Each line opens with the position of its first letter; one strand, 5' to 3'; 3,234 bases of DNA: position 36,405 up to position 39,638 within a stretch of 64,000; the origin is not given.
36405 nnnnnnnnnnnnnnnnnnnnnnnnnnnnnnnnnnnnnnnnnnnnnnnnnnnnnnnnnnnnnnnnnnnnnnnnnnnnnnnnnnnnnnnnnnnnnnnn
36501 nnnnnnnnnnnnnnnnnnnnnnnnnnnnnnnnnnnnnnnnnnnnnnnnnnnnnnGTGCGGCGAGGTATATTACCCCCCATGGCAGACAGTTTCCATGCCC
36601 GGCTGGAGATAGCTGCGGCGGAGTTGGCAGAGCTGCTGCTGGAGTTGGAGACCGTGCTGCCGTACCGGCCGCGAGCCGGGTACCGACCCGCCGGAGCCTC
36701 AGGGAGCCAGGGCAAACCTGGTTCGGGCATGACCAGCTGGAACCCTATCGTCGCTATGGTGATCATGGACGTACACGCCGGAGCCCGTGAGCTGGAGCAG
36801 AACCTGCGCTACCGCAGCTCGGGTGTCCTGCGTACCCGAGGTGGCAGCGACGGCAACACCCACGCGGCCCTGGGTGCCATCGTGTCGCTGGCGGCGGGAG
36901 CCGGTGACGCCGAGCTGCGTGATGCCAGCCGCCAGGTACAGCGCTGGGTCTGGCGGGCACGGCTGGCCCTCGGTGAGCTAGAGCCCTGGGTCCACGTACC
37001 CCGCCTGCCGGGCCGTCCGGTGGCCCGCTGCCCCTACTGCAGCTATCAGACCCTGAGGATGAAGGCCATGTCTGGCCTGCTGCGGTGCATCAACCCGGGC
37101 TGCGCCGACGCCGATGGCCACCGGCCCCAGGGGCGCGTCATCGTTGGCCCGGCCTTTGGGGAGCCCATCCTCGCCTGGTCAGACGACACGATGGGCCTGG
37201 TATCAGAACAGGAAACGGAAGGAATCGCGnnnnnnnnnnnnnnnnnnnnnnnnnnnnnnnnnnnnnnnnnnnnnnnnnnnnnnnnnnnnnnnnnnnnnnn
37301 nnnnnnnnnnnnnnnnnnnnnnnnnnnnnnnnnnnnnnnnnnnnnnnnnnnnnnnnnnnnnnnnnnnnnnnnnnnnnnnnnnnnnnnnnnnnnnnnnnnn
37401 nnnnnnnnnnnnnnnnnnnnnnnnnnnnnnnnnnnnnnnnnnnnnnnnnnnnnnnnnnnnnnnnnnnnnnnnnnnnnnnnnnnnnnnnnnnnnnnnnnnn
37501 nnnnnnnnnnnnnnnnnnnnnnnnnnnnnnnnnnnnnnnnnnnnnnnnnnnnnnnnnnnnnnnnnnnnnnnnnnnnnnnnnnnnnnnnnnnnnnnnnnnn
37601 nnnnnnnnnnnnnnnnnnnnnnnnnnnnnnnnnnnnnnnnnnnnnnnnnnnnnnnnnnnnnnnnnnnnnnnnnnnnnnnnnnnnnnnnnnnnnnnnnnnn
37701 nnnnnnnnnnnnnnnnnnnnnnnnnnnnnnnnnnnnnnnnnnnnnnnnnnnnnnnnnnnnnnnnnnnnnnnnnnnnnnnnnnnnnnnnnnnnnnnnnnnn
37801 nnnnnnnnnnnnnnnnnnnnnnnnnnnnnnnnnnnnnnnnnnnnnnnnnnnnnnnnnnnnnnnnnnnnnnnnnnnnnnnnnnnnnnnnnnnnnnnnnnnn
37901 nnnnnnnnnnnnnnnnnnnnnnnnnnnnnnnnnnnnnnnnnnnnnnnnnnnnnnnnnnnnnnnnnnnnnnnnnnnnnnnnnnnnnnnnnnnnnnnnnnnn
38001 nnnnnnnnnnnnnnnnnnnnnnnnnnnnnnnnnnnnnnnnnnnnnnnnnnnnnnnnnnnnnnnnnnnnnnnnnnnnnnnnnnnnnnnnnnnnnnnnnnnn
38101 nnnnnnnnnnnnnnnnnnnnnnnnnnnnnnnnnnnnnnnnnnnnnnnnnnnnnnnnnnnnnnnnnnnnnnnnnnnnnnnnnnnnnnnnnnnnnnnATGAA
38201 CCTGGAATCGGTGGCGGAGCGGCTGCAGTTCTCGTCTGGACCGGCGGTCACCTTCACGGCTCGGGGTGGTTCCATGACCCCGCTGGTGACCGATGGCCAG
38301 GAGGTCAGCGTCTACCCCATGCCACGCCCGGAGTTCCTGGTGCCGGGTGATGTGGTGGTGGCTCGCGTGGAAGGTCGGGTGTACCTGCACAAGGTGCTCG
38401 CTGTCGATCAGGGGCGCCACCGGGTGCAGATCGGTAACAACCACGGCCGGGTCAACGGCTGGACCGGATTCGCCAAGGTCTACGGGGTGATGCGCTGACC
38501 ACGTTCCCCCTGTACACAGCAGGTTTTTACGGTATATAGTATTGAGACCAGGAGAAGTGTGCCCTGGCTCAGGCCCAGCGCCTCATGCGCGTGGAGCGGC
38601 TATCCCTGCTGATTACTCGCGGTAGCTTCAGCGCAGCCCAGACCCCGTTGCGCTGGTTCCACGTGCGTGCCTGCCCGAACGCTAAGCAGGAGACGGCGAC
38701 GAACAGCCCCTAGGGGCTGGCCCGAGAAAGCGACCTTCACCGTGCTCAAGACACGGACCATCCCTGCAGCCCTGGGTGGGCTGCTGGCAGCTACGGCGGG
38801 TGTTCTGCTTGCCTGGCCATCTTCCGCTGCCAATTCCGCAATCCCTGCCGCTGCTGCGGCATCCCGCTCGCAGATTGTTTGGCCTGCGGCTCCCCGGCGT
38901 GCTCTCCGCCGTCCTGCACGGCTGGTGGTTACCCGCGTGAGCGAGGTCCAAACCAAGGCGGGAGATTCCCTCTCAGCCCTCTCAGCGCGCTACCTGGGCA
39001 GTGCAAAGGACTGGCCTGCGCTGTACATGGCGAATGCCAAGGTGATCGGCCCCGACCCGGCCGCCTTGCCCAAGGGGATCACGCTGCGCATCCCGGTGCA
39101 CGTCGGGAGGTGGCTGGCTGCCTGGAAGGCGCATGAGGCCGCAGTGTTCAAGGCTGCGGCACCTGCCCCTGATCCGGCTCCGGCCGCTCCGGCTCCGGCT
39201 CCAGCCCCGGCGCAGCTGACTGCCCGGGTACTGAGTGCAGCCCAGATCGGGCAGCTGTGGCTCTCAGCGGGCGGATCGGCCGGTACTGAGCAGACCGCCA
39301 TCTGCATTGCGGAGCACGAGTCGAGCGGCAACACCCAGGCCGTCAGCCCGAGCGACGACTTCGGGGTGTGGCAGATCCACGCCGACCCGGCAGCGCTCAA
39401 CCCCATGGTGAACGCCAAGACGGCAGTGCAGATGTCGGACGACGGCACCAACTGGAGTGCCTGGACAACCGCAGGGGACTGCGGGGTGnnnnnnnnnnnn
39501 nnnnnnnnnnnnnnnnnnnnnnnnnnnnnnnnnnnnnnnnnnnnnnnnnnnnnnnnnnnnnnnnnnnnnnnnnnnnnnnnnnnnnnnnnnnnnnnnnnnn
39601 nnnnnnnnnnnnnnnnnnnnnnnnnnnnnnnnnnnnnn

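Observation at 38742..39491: Phage-encoded secreted LysM + Rpf-like transglycosylase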

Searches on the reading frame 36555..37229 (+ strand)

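Call 15: search_protein_families(library=phrogs, proteins=[window:36555-37229:+], max_evalue=0.01)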
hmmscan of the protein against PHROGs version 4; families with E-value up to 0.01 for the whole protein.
window:36555-37229:+ (225 aa): 0 families

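Call 39: search_protein_families(library=pfam, proteins=[window:36555-37229:+], max_evalue=0.1)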
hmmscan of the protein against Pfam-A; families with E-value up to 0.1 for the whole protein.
window:36555-37229:+ (225 aa): 1 family
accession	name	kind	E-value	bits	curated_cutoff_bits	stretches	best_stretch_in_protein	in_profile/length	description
PF13909.12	zf-H2C2_5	-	0.098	12.7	27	0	158-166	2-10/26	C2H2-type zinc-finger domain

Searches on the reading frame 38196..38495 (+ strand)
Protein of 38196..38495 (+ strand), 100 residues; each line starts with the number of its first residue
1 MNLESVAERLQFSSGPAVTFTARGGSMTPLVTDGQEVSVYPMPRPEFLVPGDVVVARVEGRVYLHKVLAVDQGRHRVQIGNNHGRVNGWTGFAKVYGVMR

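Call 15: search_protein_families(library=phrogs, proteins=[window:38196-38495:+], max_evalue=0.01)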
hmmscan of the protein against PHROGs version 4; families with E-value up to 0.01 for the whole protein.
window:38196-38495:+ (100 aa): 0 families

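Call 39: search_protein_families(library=pfam, proteins=[window:38196-38495:+], max_evalue=0.1)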
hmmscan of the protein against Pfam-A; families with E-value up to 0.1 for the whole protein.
window:38196-38495:+ (100 aa): 2 families
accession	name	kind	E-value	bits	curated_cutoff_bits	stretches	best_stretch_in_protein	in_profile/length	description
PF00717.28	Peptidase_S24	-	1.6e-05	25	23.3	1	14-78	32-92/116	Peptidase S24-like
PF22686.1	Alg17C_C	-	0.064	13.4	27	0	72-95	18-38/39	Exo-oligoalginate lyase-like, C-terminal domain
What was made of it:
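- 38196..38498 (+): Upstream neighbour: 100-aa S24-like serine peptidase (GGSMTP...HKV). Its relation to the target is unknown. Pfam Peptidase_S24 at 25.0 bits against a cut-off of 23.3 (call 39).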

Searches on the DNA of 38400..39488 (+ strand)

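Call 36: search_rna_families(source=window, start=38400, end=38850, threshold=evalue, max_evalue=10, show_alignments=3)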
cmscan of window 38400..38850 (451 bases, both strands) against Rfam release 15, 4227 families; matches with E-value up to 10: 2.
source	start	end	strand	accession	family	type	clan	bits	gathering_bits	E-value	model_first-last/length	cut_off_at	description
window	38569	38603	-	RF00502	TCV_Pr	Cis-reg;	-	15.6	40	2.9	1-34/34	no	Turnip crinkle virus (TCV) core promoter hairpin (Pr)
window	38759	38835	+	RF02791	CcsR1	Gene; sRNA;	-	10.7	65.3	9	1-83/83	no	Conserved CCUCCUCCC motif stress-induced RNA 1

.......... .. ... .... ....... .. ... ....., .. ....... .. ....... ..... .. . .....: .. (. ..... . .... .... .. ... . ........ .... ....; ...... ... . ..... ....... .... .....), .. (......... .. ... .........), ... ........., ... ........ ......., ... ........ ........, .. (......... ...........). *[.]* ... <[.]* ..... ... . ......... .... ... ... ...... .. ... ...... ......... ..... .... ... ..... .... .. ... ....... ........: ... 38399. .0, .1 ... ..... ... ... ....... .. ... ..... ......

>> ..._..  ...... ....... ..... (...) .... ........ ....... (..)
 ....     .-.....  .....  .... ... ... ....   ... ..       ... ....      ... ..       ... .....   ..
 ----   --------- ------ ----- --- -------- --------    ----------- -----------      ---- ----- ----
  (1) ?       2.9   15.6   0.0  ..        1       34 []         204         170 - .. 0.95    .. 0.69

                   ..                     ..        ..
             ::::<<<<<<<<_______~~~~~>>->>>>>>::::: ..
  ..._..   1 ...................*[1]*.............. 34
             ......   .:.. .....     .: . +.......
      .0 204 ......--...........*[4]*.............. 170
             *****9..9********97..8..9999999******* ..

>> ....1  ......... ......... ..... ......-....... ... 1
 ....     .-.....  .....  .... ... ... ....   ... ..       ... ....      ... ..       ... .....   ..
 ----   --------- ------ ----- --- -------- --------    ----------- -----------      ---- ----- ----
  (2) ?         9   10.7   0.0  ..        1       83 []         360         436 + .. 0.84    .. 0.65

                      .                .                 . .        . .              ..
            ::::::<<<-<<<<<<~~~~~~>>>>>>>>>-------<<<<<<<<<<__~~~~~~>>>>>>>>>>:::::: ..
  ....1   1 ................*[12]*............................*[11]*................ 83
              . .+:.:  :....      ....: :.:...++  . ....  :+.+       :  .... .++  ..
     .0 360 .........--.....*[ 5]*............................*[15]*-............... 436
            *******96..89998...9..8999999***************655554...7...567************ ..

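Call 73: search_rna_families(sources=[L031, L032, L033, L034, L035, L039, L044, L047, L048, L053, L062], threshold=gathering)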
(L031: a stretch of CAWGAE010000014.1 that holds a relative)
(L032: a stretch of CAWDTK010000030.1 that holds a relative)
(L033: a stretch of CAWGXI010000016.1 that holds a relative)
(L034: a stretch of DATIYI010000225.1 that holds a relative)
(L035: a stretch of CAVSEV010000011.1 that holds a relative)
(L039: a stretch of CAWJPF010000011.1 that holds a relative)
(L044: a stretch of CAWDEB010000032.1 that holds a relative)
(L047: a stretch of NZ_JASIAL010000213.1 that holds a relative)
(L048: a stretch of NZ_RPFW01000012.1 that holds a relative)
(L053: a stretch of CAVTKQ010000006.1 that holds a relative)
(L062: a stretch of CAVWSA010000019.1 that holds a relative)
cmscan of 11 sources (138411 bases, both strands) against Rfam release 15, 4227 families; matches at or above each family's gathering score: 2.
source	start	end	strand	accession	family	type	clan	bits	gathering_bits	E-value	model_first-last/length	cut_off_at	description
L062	11766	11852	-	RF00005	tRNA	Gene; tRNA;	CL00001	56.1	29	4.6e-09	1-71/71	no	tRNA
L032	5236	5325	+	RF00005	tRNA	Gene; tRNA;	CL00001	53.7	29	2e-08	1-71/71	no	tRNA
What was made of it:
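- Closest known: Actinobacterial resuscitation-promoting factors. Different: No c-di-AMP riboswitch is present (calls 36, 73).
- No ydaO riboswitch is present here or upstream of 11 cellular homologues (calls 36, 73).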
